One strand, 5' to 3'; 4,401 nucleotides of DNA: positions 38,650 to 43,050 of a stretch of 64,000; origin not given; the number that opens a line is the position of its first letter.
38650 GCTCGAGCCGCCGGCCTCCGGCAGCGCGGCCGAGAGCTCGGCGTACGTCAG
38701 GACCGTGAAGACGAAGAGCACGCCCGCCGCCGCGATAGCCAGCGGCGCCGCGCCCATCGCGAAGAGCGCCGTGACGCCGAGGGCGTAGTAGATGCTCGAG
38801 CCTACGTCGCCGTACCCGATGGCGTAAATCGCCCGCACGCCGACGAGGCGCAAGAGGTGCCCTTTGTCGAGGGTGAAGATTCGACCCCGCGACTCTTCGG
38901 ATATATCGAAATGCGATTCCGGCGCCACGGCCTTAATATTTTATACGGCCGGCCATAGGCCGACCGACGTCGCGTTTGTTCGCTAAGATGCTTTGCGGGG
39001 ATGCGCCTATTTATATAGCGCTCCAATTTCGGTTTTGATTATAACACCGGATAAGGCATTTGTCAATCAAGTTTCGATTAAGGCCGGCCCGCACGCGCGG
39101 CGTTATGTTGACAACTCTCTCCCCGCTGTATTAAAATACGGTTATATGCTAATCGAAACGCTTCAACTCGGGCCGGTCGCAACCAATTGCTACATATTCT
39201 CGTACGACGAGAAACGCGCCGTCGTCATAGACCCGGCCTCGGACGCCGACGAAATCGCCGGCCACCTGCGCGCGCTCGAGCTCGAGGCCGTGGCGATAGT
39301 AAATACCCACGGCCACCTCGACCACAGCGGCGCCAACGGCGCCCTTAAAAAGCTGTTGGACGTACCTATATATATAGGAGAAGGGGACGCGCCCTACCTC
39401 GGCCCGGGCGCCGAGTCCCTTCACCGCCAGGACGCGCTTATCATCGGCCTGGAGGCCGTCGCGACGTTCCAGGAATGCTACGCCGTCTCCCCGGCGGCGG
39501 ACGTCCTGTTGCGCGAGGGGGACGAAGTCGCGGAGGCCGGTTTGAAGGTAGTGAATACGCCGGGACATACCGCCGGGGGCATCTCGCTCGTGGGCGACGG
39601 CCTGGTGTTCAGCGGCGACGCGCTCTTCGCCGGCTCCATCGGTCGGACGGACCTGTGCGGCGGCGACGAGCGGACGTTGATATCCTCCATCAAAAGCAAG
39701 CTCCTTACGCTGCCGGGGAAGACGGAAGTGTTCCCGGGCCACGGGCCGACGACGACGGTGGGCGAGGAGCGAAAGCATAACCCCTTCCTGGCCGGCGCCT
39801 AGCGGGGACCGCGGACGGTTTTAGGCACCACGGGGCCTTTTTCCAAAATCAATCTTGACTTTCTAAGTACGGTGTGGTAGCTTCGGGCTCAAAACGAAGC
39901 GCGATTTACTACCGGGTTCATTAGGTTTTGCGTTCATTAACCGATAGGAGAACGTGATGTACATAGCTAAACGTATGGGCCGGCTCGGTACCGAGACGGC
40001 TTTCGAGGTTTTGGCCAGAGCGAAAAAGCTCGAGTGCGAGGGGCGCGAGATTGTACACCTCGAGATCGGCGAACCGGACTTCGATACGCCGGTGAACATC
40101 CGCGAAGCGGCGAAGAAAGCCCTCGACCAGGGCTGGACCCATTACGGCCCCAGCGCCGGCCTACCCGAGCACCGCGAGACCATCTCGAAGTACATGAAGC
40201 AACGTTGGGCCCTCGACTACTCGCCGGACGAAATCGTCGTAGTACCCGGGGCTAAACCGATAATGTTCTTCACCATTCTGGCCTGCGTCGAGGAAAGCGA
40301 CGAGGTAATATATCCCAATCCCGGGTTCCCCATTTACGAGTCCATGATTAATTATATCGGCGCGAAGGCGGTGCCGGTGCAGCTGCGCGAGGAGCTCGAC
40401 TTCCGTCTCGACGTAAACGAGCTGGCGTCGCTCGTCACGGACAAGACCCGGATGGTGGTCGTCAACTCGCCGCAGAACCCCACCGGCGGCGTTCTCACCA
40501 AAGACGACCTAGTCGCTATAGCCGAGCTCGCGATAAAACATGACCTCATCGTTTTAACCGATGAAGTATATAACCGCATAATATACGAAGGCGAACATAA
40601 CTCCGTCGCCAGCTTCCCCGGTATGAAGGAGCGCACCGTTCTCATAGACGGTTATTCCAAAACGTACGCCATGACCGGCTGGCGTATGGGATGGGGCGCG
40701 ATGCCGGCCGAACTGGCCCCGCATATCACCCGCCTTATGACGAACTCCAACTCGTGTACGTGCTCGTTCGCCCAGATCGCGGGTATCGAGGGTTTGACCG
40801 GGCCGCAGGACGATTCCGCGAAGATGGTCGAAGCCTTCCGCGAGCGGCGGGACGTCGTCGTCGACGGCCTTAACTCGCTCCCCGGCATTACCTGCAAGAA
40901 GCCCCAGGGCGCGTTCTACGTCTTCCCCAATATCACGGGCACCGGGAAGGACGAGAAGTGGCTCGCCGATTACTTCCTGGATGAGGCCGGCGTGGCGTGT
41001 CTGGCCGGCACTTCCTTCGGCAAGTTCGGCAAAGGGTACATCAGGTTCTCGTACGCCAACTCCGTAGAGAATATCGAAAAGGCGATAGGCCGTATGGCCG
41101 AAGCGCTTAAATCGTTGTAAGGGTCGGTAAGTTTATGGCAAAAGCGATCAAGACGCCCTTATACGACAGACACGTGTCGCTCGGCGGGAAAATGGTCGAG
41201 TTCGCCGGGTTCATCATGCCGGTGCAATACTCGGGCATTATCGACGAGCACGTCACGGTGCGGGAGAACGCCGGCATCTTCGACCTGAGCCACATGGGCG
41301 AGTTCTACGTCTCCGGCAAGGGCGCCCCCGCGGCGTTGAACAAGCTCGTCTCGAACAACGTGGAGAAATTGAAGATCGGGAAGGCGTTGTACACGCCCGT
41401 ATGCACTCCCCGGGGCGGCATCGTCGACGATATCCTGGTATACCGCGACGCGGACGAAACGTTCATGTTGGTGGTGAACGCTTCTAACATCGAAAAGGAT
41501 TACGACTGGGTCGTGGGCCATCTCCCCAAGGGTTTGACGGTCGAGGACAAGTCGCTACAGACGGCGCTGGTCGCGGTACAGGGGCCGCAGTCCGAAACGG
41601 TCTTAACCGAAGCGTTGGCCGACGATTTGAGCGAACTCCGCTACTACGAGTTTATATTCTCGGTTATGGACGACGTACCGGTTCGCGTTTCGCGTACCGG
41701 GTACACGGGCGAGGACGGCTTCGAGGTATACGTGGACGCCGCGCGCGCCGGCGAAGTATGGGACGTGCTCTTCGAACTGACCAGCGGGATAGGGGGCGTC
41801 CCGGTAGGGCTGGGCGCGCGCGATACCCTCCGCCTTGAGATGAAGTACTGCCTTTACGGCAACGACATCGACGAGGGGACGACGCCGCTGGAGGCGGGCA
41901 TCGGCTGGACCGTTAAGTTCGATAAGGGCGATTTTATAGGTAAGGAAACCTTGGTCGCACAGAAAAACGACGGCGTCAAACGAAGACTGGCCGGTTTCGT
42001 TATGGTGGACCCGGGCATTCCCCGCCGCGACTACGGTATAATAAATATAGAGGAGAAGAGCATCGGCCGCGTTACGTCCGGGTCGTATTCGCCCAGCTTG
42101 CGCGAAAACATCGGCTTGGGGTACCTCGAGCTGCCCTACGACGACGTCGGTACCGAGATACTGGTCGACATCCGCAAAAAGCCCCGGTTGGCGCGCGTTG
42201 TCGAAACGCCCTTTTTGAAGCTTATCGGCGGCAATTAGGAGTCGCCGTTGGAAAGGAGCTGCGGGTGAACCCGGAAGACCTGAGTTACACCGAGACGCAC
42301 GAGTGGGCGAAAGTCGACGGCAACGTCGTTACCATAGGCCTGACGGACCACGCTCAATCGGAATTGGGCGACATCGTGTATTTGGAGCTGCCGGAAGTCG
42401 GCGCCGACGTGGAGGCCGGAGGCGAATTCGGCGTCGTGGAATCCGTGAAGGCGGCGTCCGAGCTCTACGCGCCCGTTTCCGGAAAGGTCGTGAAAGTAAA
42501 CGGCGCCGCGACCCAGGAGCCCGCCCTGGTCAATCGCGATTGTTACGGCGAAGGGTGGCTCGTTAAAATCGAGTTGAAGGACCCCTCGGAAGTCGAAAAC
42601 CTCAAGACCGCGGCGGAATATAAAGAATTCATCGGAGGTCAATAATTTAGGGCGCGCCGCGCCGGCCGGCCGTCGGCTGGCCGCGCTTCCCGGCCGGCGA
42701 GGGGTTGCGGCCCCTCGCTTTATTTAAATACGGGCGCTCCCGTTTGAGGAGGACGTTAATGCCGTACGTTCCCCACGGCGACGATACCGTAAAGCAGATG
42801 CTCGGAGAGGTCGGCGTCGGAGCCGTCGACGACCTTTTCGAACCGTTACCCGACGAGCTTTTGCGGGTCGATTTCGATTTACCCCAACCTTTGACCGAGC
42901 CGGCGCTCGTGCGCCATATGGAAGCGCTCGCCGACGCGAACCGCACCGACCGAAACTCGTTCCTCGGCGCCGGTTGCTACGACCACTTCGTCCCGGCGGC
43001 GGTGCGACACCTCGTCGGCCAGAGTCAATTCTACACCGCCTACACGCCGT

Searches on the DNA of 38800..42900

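Call 71: search_rna_families(source=window, start=38800, end=42900, threshold=evalue, max_evalue=1)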
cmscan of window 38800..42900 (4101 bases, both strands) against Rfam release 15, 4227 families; matches with E-value up to 1: 0.
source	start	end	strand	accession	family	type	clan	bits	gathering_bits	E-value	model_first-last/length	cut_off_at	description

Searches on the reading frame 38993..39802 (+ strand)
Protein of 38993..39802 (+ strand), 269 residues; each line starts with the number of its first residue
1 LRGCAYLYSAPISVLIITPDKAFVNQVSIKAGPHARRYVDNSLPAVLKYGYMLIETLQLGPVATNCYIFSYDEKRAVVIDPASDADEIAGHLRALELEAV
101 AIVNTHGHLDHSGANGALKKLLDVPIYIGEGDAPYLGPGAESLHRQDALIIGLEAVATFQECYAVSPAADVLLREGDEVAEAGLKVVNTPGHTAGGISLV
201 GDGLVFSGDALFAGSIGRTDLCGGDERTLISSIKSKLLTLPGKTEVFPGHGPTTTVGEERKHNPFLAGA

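Call 22: search_protein_families(library=ncbifam, proteins=[window:38993-39802:+], max_evalue=0.00001)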
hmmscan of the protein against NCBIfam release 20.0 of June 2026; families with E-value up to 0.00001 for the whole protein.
window:38993-39802:+ (269 aa): 8 families
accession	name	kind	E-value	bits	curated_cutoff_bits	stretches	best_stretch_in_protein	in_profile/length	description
TIGR03413.1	GSH_gloB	equivalog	3.7e-23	82.2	200.8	2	166-253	79-167/248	hydroxyacylglutathione hydrolase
NF041804.1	MBL_fold_SolJ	exception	5.2e-14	52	350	1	167-251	96-179/224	solanimycin biosynthesis MBL-fold hydrolase SolJ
NF040641.1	bifunc_ST_SDO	equivalog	1.8e-13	50.2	625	1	170-265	259-366/423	bifunctional sulfur transferase/dioxygenase Blh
NF007597.0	PRK10241.1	equivalog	1.6e-12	47.2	421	1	172-251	88-166/251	hydroxyacylglutathione hydrolase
NF012229.1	bla_class_B_core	domain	1e-11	45.2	100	1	71-199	21-136/139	metallo-beta-lactamase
NF033105.1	bla_subclass_B3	equivalog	1.9e-08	33.9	240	1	85-198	45-152/257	subclass B3 metallo-beta-lactamase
NF045699.1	AHLLactAiiA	equivalog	1.1e-07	31.4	375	1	50-199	44-176/251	quorum-quenching N-acyl homoserine lactonase AiiA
NF040874.1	blaPJM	exception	7e-07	29.1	630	1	56-199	50-189/301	PJM family subclass B3 metallo-beta-lactamase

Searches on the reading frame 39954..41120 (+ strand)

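Call 22: search_protein_families(library=ncbifam, proteins=[window:39954-41120:+], max_evalue=0.00001)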
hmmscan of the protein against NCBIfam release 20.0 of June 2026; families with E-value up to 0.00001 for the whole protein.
window:39954-41120:+ (388 aa): 69 families (the best 25 are shown)
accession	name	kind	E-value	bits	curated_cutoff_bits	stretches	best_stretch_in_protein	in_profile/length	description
NF041091.1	asp_aminotase_Arch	equivalog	3e-103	345.6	550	1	14-385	10-375/376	aspartate aminotransferase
NF005816.0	PRK07682.1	equivalog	1.6e-102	343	620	1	30-385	28-383/390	aminotransferase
NF004769.0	PRK06107.1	equivalog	2.1e-99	333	617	1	3-388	5-401/402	aspartate transaminase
NF006229.0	PRK08361.1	equivalog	6.5e-99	331.6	624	1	3-387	9-390/391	aspartate aminotransferase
NF005817.0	PRK07683.1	equivalog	2.7e-97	325.9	575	1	30-385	27-381/387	aminotransferase A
NF041364.1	GntC_guanitoxin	equivalog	7.7e-95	317.8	415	1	36-383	3-355/356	guanitoxin biosynthesis PLP-dependent (S)-gamma-hydroxy-L-arginine cyclodehydratase GntC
NF004770.0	PRK06108.1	subfamily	1.4e-86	290.8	422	1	31-386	36-393/396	pyridoxal phosphate-dependent aminotransferase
NF005588.0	PRK07309.1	equivalog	4.2e-82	276.1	576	1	32-386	31-387/391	pyridoxal phosphate-dependent aminotransferase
NF004975.0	PRK06348.1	equivalog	1.2e-81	274.7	549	1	15-383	13-381/384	pyridoxal phosphate-dependent aminotransferase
NF006230.0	PRK08363.1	equivalog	1.7e-80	270.8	534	1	17-386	16-393/398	alanine aminotransferase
NF006514.0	PRK08960.1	equivalog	2.6e-80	270.1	554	1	4-387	5-387/388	pyridoxal phosphate-dependent aminotransferase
NF005601.0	PRK07337.1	equivalog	4.4e-78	263.1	496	1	2-385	6-392/394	pyridoxal phosphate-dependent aminotransferase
NF006756.0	PRK09276.1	subfamily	3.4e-76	256.7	507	1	2-383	2-384/387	LL-diaminopimelate aminotransferase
NF005855.0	PRK07777.1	equivalog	1.9e-75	254.6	553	1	30-384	27-387/391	pyridoxal phosphate-dependent aminotransferase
TIGR03540.1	DapC_direct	equivalog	2.4e-74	250.6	593.25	1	17-383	15-382/383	LL-diaminopimelate aminotransferase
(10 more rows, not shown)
